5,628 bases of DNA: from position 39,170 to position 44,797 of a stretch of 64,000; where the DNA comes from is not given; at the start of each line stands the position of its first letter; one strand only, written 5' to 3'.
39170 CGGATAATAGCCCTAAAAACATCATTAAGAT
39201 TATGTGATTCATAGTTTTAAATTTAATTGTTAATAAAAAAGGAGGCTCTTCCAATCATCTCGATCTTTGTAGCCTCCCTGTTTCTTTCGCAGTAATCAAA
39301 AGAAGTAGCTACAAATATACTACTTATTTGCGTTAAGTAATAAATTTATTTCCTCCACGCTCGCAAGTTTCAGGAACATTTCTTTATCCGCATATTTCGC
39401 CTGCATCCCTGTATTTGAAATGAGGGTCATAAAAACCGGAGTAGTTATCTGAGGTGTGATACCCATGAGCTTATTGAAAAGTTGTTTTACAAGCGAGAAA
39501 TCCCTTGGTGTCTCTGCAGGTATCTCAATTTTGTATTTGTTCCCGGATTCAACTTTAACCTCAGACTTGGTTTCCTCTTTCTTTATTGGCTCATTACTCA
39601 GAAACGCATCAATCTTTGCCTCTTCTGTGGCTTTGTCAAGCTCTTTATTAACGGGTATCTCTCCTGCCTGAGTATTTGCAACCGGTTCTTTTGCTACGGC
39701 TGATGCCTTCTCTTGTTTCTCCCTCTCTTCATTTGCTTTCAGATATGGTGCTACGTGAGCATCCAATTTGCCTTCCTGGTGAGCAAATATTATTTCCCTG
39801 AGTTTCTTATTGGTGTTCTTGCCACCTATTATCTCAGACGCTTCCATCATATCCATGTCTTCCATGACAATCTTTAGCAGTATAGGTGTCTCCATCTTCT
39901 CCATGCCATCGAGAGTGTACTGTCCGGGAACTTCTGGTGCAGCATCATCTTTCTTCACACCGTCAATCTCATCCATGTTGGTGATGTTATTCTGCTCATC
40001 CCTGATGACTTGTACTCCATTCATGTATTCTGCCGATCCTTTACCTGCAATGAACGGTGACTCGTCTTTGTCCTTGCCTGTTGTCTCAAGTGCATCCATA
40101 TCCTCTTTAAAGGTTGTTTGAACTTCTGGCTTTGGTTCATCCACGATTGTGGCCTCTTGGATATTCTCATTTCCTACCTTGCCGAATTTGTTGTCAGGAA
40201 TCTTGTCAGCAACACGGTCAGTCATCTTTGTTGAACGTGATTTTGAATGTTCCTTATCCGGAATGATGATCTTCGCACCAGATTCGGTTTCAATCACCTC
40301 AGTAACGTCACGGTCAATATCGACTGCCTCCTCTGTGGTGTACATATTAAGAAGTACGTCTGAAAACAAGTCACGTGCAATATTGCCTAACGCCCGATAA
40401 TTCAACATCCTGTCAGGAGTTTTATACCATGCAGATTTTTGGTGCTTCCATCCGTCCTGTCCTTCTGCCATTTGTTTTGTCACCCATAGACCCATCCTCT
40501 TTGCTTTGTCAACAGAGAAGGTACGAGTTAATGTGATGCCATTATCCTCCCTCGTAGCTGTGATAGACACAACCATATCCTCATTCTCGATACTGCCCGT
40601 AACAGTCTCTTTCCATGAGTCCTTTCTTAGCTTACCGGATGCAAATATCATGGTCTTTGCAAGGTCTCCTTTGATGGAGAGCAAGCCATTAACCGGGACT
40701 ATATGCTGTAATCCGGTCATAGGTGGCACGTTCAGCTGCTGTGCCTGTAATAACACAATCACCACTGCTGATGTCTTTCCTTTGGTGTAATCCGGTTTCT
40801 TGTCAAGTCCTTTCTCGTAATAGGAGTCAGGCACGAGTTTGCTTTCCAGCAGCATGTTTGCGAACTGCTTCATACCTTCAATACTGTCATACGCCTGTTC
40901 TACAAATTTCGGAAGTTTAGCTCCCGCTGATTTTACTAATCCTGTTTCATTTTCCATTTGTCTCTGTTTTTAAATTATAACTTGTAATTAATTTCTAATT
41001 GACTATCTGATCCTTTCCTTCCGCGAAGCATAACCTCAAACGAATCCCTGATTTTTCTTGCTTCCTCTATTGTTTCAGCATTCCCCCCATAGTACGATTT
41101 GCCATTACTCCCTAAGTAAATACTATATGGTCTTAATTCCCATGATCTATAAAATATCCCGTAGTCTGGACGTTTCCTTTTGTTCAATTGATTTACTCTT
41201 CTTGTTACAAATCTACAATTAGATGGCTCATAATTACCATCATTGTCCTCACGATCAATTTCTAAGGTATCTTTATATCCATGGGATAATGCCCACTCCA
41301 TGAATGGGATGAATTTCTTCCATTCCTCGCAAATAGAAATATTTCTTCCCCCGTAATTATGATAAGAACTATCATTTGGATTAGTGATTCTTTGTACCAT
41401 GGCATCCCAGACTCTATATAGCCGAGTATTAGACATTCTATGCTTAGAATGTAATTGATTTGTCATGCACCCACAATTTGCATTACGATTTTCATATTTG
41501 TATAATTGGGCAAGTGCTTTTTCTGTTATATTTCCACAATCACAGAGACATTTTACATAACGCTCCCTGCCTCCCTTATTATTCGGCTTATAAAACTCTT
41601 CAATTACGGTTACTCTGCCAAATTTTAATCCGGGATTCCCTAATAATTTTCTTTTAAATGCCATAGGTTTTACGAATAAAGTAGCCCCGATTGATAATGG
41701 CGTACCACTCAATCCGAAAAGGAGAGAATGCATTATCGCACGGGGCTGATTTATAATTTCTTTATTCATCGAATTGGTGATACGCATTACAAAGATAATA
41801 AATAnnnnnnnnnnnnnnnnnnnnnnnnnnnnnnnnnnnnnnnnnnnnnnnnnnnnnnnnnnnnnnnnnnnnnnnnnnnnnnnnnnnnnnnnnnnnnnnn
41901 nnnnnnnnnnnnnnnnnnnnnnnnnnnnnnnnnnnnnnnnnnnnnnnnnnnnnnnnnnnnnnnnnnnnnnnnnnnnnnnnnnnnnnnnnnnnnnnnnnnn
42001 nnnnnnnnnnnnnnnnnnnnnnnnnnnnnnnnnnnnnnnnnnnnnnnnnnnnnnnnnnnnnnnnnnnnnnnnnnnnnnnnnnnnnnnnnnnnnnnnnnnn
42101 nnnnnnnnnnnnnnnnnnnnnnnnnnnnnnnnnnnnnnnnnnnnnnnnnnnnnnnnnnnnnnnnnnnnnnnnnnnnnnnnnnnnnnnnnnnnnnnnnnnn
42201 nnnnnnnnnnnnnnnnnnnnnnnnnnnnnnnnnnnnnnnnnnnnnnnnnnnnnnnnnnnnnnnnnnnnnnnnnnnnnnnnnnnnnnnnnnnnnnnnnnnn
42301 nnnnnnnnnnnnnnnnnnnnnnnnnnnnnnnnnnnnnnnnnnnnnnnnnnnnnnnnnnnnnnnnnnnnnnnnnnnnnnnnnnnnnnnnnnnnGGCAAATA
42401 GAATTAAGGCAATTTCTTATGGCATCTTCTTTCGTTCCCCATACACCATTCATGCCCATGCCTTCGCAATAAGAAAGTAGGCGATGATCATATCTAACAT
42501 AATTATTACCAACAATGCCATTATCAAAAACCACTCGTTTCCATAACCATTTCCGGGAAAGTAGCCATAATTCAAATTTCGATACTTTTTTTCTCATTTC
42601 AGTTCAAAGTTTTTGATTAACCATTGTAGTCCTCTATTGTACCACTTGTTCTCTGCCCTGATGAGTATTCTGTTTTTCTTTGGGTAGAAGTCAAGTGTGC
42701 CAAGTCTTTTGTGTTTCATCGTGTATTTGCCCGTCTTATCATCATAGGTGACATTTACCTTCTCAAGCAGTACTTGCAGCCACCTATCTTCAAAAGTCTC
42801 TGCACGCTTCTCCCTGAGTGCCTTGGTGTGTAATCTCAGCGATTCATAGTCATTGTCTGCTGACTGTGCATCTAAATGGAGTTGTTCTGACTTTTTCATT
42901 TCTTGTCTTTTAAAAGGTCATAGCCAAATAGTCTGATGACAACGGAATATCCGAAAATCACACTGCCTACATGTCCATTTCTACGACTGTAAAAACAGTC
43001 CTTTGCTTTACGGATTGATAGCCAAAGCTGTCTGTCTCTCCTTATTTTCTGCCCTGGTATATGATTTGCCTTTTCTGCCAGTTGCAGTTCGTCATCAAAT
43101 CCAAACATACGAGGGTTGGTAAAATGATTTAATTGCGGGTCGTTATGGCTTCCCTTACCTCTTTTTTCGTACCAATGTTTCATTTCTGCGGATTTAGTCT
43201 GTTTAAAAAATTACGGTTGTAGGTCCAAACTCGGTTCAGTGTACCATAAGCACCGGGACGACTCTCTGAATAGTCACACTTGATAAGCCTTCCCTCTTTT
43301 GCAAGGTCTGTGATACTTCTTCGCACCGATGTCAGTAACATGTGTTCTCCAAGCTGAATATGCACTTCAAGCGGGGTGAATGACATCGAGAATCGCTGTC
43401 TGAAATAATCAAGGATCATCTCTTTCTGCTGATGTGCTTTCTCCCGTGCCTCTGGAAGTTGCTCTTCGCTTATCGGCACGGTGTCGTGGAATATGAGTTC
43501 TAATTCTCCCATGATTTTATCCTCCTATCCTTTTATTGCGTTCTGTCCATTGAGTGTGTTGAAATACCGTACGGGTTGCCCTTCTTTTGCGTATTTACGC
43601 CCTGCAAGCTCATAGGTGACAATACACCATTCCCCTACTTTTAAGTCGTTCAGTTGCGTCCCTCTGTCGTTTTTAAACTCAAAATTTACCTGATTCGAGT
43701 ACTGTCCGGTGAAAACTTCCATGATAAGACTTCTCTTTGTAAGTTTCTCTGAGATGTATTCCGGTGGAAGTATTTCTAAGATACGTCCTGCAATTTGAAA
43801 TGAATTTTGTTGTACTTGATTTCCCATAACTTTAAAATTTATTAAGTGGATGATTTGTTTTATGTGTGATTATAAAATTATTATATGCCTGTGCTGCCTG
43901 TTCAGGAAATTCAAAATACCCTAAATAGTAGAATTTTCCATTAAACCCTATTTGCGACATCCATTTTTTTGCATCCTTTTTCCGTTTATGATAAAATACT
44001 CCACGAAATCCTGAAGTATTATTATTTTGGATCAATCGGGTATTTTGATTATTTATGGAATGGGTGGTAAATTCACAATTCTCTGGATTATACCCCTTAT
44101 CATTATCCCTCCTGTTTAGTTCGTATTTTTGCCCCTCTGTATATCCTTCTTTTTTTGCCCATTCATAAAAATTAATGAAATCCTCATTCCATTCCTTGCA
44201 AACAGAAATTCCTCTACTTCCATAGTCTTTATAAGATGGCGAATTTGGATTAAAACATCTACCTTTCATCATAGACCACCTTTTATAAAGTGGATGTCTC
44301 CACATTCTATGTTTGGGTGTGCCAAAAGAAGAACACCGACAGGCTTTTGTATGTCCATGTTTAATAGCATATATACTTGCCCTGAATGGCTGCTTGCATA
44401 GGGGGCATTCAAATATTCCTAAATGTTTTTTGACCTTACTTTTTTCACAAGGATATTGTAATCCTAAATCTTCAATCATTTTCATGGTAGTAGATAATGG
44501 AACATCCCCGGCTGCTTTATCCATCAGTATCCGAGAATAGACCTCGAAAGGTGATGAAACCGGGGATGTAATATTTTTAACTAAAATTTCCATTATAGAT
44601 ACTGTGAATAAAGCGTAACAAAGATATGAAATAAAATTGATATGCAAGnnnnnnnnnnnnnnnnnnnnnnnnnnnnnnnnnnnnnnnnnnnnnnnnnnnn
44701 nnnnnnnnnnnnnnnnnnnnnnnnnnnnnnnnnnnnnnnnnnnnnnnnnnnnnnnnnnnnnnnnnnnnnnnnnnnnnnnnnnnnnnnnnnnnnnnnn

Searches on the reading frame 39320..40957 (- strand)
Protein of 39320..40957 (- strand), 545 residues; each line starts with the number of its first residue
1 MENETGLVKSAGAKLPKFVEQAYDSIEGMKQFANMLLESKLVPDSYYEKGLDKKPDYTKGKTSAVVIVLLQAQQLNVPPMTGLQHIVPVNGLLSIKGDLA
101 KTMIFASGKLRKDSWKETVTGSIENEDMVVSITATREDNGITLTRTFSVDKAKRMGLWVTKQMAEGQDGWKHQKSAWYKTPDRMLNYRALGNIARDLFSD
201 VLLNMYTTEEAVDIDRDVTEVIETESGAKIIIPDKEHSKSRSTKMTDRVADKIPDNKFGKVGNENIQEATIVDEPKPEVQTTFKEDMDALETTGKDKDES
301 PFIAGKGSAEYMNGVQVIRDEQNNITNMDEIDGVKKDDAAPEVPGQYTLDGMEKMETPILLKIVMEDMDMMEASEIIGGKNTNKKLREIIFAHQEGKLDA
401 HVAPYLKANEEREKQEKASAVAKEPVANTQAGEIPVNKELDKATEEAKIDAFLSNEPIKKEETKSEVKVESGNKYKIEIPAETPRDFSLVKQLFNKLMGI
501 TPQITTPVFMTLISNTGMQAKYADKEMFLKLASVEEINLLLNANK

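Call 9: search_protein_families(library=phrogs, proteins=[window:39320-40957:-], max_evalue=0.00001)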
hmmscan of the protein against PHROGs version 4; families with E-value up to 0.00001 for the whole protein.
window:39320-40957:- (545 aa): 2 families
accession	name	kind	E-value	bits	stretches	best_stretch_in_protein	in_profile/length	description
phrog_561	-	DNA, RNA and nucleotide metabolism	5.5e-23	83.1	1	24-296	300-527/633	RecT-like ssDNA annealing protein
phrog_4171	-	DNA, RNA and nucleotide metabolism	8.5e-11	43.1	1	30-415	44-288/392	RecT-like ssDNA annealing protein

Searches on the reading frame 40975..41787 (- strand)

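Call 73: search_protein_families(library=phrogs, proteins=[window:40975-41787:-], max_evalue=0.0001)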
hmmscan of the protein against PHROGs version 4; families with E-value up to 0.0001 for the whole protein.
window:40975-41787:- (270 aa): 7 families
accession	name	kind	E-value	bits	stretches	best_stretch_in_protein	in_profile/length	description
phrog_374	-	DNA, RNA and nucleotide metabolism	9e-61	207.4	1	52-252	198-404/617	HNH endonuclease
phrog_3377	-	DNA, RNA and nucleotide metabolism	3e-37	129.4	1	113-226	4-95/196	HNH endonuclease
phrog_8790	-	DNA, RNA and nucleotide metabolism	1.8e-27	97.9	1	112-206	14-106/241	restriction endonuclease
phrog_2081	-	DNA, RNA and nucleotide metabolism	1.8e-25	91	1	99-206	78-198/433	HNH endonuclease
phrog_953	-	DNA, RNA and nucleotide metabolism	1e-20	75.5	1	114-245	215-352/420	HNH endonuclease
phrog_99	-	DNA, RNA and nucleotide metabolism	1.9e-09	38.7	1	165-254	165-259/383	HNH endonuclease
phrog_4578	-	DNA, RNA and nucleotide metabolism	7.6e-07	30.1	1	173-258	28-118/130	HNH endonuclease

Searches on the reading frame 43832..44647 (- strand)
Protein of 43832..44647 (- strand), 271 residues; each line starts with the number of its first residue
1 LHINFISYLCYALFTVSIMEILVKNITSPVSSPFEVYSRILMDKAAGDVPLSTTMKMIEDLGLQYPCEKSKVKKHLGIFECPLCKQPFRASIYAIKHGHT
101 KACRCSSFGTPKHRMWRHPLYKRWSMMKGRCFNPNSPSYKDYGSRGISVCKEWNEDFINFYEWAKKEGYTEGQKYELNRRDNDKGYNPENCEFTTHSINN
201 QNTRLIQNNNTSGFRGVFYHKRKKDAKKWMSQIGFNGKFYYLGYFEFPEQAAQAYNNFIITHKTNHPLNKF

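Call 73: search_protein_families(library=phrogs, proteins=[window:43832-44647:-], max_evalue=0.0001)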
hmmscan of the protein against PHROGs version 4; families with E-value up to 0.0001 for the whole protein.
window:43832-44647:- (271 aa): 9 families
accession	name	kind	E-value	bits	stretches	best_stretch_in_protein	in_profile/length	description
phrog_374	-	DNA, RNA and nucleotide metabolism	1.7e-51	176.8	1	69-257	213-401/617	HNH endonuclease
phrog_953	-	DNA, RNA and nucleotide metabolism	2.1e-37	130.5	1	68-262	194-361/420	HNH endonuclease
phrog_3377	-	DNA, RNA and nucleotide metabolism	7.6e-33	115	1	112-238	6-121/196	HNH endonuclease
phrog_8790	-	DNA, RNA and nucleotide metabolism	1.9e-26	94.5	1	108-208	13-108/241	restriction endonuclease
phrog_2081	-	DNA, RNA and nucleotide metabolism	4.3e-25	89.7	1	88-209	59-201/433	HNH endonuclease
phrog_99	-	DNA, RNA and nucleotide metabolism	4e-19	70.5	1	188-269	190-267/383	HNH endonuclease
phrog_4578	-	DNA, RNA and nucleotide metabolism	4.8e-10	40.4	1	176-257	31-109/130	HNH endonuclease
phrog_3593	-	DNA, RNA and nucleotide metabolism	6.3e-09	36.8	1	186-257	123-191/210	HNH endonuclease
phrog_13470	-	DNA, RNA and nucleotide metabolism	1.1e-06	29.9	1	93-254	52-134/152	HNH endonuclease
